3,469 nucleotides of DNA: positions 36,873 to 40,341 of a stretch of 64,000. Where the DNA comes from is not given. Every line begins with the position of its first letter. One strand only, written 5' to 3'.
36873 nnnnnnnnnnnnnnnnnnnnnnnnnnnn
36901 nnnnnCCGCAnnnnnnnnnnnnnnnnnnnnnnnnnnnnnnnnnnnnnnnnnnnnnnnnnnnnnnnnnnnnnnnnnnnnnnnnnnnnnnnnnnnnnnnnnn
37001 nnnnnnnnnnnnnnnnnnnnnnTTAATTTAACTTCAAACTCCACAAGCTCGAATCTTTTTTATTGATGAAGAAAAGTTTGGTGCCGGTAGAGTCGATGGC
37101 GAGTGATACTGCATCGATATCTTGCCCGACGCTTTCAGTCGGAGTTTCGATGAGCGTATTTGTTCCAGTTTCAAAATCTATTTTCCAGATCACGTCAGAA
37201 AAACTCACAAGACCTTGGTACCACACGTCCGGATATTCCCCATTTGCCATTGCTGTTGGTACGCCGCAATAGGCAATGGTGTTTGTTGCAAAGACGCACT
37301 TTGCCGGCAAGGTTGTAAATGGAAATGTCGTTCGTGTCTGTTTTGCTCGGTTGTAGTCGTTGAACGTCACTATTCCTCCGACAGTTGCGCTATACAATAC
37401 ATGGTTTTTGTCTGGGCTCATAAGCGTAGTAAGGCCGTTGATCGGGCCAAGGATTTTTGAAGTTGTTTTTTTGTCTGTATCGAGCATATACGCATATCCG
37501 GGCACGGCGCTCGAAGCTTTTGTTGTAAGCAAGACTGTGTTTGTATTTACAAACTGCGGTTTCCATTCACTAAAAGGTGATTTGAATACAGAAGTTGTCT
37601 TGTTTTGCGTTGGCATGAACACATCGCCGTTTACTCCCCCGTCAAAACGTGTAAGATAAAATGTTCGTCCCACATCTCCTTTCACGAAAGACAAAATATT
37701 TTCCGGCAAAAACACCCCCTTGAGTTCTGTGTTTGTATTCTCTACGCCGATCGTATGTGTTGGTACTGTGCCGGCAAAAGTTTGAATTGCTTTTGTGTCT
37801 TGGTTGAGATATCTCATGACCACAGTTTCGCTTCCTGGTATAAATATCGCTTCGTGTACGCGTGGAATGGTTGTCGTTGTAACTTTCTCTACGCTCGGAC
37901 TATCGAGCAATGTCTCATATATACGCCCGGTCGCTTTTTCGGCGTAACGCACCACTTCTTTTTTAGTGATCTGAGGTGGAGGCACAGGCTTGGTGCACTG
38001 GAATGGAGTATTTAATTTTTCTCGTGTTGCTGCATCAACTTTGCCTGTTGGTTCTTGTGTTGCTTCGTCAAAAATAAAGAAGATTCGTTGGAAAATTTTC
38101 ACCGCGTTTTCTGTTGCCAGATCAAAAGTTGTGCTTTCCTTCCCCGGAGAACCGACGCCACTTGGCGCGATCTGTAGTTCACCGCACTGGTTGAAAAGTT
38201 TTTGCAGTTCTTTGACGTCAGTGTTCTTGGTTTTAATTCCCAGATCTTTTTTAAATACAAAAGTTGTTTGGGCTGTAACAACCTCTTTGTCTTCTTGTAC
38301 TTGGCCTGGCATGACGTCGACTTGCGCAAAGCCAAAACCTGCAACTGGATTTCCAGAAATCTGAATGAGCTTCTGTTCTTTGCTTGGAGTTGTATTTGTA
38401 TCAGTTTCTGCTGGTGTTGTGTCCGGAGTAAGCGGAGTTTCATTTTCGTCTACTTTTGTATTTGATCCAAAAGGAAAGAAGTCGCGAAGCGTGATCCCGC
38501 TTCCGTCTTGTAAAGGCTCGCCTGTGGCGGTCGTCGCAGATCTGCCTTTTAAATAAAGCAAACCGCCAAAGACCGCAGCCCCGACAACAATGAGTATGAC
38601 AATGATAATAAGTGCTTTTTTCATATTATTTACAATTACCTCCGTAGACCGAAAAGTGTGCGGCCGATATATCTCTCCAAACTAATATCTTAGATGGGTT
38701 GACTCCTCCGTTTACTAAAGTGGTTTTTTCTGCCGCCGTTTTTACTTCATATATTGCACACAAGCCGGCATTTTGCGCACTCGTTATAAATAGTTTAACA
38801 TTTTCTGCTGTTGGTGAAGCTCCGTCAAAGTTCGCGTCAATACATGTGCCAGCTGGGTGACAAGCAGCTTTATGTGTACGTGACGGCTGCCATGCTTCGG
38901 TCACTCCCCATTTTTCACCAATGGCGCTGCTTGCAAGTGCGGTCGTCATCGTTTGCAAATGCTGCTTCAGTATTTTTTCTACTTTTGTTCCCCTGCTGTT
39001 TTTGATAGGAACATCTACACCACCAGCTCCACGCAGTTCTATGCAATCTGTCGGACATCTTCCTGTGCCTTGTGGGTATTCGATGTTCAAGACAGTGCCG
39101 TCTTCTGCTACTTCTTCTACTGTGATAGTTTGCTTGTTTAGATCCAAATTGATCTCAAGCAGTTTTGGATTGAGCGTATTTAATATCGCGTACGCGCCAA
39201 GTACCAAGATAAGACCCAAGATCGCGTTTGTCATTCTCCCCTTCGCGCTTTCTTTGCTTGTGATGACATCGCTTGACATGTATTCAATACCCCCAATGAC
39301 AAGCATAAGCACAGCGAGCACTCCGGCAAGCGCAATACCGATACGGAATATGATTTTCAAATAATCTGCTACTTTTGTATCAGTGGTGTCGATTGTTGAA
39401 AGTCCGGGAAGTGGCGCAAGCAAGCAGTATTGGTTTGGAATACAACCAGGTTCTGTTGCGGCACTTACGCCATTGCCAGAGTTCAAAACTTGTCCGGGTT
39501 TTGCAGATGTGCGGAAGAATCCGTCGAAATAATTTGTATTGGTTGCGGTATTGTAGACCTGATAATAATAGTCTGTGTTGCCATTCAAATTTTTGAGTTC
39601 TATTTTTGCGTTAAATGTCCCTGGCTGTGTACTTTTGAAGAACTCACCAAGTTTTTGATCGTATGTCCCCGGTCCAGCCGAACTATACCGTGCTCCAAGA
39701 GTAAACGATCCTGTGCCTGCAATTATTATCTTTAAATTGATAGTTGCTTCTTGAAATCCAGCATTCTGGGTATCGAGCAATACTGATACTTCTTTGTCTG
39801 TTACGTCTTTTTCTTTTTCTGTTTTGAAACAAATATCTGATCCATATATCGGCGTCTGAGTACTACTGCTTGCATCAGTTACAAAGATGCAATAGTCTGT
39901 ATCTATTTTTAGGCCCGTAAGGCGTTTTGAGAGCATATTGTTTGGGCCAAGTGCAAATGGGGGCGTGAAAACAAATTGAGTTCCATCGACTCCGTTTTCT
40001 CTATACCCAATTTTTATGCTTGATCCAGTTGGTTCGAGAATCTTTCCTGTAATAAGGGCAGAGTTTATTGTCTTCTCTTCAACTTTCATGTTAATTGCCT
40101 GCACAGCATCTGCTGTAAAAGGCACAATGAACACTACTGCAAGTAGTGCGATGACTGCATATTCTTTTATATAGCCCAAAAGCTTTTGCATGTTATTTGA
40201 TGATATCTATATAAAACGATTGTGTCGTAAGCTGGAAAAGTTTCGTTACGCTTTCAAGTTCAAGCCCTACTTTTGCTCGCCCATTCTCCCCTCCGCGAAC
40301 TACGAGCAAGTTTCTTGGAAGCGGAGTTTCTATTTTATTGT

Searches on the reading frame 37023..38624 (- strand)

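Call 6: search_protein_families(library=pfam, proteins=[window:37023-38624:-], max_evalue=0.01)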
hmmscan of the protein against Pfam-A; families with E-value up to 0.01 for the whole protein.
window:37023-38624:- (533 aa): 1 family
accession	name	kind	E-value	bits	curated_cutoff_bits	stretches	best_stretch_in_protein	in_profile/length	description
PF01471.23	PG_binding_1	-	2.1e-06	28.3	23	1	134-204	2-57/57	Putative peptidoglycan binding domain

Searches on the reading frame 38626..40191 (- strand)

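Call 6: search_protein_families(library=pfam, proteins=[window:38626-40191:-], max_evalue=0.01)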
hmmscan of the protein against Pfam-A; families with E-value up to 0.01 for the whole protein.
window:38626-40191:- (521 aa): 2 families
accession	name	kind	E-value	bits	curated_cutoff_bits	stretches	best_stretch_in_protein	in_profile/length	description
PF18895.5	T4SS_pilin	-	9.1e-07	29.3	26.6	1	281-339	19-70/71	Type IV secretion system pilin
PF16656.11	Pur_ac_phosph_N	-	5.2e-05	24.2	30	0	187-216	53-82/93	Purple acid Phosphatase, N-terminal domain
